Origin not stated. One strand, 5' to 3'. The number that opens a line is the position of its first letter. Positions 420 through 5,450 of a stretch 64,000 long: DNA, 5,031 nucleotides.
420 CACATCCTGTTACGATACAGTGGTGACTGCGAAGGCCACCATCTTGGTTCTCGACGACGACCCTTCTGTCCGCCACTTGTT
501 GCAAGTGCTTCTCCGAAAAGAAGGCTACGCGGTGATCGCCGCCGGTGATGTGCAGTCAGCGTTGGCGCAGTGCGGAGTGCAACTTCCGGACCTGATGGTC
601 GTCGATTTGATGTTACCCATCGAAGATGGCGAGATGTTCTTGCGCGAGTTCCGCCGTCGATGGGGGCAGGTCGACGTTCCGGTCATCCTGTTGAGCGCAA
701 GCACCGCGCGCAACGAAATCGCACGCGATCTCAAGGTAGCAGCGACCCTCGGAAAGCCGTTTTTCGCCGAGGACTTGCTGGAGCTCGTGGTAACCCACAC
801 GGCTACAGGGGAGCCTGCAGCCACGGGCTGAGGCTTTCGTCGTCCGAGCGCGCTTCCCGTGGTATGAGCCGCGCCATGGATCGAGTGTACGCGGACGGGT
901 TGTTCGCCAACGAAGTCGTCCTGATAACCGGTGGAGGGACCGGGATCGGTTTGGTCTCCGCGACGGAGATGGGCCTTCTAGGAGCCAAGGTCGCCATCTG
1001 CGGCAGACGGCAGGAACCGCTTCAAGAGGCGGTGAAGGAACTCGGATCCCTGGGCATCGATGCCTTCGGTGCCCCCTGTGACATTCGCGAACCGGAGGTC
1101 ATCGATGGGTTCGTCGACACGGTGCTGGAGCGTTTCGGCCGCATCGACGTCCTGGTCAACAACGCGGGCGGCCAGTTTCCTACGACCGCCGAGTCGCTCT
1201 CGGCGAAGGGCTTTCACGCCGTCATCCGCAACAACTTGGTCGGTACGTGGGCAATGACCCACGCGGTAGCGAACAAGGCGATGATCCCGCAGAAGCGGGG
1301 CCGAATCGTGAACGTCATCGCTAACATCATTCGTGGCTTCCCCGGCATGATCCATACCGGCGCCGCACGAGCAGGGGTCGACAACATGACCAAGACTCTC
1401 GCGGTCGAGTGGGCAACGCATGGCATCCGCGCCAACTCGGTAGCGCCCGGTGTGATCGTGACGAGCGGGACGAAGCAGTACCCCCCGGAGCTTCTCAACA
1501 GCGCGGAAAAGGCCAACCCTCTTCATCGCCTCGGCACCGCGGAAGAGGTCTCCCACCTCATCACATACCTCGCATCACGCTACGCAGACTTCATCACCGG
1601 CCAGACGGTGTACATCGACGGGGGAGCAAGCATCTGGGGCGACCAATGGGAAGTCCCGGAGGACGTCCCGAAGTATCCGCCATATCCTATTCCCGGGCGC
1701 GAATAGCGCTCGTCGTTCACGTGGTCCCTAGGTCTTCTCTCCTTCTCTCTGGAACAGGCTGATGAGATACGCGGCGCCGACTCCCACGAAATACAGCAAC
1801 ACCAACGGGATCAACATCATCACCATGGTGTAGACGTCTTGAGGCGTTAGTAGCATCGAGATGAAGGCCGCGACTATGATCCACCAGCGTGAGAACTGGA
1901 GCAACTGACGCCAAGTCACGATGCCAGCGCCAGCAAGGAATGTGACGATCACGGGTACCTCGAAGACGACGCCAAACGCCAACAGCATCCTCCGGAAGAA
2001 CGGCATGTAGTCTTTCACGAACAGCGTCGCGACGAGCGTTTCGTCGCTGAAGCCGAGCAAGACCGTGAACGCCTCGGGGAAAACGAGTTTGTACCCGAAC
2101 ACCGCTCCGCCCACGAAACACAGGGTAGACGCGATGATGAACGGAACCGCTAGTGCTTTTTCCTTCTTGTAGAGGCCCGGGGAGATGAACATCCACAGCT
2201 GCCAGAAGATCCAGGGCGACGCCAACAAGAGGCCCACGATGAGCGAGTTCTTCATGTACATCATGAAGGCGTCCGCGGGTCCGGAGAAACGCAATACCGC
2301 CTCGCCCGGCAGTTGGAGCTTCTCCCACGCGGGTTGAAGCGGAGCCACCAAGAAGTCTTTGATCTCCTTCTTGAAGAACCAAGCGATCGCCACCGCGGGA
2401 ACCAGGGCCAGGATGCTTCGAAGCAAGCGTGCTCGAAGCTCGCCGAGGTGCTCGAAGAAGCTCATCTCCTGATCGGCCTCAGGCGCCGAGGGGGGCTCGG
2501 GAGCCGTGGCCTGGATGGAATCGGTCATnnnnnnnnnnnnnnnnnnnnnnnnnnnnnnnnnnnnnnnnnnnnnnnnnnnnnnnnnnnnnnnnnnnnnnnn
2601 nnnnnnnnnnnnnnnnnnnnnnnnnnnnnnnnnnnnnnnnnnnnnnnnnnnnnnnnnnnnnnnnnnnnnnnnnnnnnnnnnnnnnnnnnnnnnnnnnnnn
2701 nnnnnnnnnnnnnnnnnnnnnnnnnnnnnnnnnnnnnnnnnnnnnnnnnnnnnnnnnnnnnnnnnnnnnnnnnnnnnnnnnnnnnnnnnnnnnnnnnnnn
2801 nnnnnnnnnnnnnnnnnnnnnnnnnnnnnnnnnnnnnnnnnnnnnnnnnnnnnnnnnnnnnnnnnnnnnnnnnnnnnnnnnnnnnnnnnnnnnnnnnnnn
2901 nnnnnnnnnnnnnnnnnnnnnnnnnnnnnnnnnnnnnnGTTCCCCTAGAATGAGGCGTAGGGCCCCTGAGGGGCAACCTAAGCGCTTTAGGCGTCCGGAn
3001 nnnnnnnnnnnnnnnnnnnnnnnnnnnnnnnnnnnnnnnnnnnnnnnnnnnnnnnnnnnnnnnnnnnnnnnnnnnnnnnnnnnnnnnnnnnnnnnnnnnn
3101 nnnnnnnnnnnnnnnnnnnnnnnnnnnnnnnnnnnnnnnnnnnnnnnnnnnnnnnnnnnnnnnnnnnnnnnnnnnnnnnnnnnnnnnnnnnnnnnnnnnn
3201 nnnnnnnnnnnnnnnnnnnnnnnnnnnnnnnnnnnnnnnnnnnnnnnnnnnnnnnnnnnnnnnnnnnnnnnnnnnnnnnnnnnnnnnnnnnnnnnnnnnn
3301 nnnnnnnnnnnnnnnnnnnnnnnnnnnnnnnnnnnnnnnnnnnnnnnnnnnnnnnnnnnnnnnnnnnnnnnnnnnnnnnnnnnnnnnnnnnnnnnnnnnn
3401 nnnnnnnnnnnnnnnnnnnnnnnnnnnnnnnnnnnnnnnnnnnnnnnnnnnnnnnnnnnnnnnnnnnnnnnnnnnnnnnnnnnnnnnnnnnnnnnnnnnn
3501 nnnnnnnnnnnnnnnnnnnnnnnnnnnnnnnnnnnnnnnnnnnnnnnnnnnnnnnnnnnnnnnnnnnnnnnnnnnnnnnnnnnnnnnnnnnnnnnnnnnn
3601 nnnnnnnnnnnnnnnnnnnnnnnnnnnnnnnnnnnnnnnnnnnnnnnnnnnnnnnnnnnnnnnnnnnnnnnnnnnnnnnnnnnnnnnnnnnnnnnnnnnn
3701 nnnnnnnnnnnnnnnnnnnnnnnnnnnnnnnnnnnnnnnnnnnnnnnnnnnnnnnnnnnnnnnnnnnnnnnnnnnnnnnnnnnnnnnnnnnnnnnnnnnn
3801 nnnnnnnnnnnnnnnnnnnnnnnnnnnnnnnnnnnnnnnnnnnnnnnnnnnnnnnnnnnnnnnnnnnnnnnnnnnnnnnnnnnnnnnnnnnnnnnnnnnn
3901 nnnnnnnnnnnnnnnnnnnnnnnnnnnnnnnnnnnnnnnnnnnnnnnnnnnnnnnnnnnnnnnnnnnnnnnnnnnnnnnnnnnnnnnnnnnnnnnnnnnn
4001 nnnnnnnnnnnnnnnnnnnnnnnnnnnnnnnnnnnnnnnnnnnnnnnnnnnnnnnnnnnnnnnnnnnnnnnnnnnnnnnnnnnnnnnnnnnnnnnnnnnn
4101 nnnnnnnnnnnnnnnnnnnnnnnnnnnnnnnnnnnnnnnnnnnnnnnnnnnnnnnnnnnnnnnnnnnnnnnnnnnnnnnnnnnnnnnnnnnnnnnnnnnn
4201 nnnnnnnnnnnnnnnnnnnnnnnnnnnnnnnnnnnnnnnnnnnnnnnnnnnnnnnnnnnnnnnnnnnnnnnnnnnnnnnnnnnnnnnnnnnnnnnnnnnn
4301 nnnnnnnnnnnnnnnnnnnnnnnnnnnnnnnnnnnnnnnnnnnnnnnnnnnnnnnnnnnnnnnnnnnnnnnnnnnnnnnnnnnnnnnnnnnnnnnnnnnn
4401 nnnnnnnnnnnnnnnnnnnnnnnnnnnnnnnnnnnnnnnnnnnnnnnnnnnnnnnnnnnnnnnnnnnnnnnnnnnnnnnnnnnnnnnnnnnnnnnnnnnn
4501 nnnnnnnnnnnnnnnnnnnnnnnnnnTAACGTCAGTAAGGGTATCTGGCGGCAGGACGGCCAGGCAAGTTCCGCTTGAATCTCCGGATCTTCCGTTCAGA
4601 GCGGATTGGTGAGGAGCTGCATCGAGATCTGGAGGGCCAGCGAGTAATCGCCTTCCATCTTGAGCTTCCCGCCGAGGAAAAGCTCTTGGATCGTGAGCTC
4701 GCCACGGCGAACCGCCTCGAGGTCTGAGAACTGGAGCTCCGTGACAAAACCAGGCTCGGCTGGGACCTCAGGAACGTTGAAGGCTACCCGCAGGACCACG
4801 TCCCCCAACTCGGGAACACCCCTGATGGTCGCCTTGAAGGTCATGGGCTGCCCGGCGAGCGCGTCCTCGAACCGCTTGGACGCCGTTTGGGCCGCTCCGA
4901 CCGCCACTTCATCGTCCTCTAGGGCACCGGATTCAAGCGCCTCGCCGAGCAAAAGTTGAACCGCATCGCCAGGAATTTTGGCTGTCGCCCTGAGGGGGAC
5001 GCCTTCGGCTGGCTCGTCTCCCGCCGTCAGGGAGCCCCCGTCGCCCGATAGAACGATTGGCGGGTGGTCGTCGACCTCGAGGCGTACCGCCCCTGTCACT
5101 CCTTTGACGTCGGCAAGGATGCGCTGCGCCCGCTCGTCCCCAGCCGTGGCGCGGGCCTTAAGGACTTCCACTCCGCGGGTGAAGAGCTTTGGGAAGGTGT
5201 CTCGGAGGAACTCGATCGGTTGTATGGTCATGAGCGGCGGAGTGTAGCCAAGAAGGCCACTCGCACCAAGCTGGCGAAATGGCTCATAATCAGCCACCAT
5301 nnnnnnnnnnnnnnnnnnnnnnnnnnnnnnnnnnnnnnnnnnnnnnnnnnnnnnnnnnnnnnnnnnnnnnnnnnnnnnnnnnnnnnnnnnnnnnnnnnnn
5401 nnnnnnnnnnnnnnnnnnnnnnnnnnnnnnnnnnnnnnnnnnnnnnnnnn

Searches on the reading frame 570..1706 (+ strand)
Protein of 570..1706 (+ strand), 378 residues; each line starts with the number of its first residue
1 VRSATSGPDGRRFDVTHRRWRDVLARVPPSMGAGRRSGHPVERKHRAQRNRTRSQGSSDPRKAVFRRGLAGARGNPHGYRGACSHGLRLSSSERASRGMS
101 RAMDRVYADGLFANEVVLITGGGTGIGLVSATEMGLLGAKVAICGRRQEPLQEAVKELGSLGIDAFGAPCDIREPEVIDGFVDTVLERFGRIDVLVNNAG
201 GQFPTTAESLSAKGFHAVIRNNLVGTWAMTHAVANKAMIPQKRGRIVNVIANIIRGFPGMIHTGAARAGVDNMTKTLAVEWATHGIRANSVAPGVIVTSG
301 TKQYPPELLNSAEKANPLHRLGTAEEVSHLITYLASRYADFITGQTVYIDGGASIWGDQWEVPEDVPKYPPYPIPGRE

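Call 65: search_protein_families(library=pfam, proteins=[window:570-1706:+], max_evalue=0.00001)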
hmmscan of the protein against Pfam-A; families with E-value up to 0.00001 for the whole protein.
window:570-1706:+ (378 aa): 3 families
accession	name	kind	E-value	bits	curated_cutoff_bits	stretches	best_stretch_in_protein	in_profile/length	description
PF13561.12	adh_short_C2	-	7.6e-52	176.7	27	1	124-353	6-235/236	Enoyl-(Acyl carrier protein) reductase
PF00106.31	adh_short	-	3.6e-46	157.6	26.6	1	116-304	2-190/195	short chain dehydrogenase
PF08659.16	KR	-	1.8e-09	38.2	22.6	1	117-237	3-127/180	KR domain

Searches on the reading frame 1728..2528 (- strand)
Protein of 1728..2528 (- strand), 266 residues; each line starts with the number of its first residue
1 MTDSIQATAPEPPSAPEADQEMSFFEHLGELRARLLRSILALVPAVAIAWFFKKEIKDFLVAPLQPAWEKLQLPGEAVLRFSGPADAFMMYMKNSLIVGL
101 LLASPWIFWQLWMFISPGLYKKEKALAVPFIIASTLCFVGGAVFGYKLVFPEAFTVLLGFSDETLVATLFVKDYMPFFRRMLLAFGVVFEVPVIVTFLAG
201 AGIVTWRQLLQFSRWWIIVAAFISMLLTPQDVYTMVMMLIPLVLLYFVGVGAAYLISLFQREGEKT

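Call 65: search_protein_families(library=pfam, proteins=[window:1728-2528:-], max_evalue=0.00001)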
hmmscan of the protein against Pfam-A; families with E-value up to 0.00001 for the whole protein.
window:1728-2528:- (266 aa): 1 family
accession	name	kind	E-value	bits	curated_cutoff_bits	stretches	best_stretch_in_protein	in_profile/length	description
PF00902.23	TatC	-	1.5e-62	211.6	25.1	1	26-241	1-208/208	Sec-independent protein translocase protein (TatC)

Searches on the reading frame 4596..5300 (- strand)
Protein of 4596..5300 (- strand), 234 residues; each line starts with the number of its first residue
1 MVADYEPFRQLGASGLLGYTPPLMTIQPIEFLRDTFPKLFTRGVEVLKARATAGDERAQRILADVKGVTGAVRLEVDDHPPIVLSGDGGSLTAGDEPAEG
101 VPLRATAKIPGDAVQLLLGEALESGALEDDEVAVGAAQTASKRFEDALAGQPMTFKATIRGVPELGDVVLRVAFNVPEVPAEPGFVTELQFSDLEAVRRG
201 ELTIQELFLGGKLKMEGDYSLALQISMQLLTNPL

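Call 65: search_protein_families(library=pfam, proteins=[window:4596-5300:-], max_evalue=0.00001)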
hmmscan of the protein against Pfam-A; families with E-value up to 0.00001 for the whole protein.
window:4596-5300:- (234 aa): 1 family
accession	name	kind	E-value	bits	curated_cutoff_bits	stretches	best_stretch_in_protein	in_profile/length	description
PF02036.22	SCP2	-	3.6e-06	27.7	21.3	0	180-226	51-97/101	SCP-2 sterol transfer family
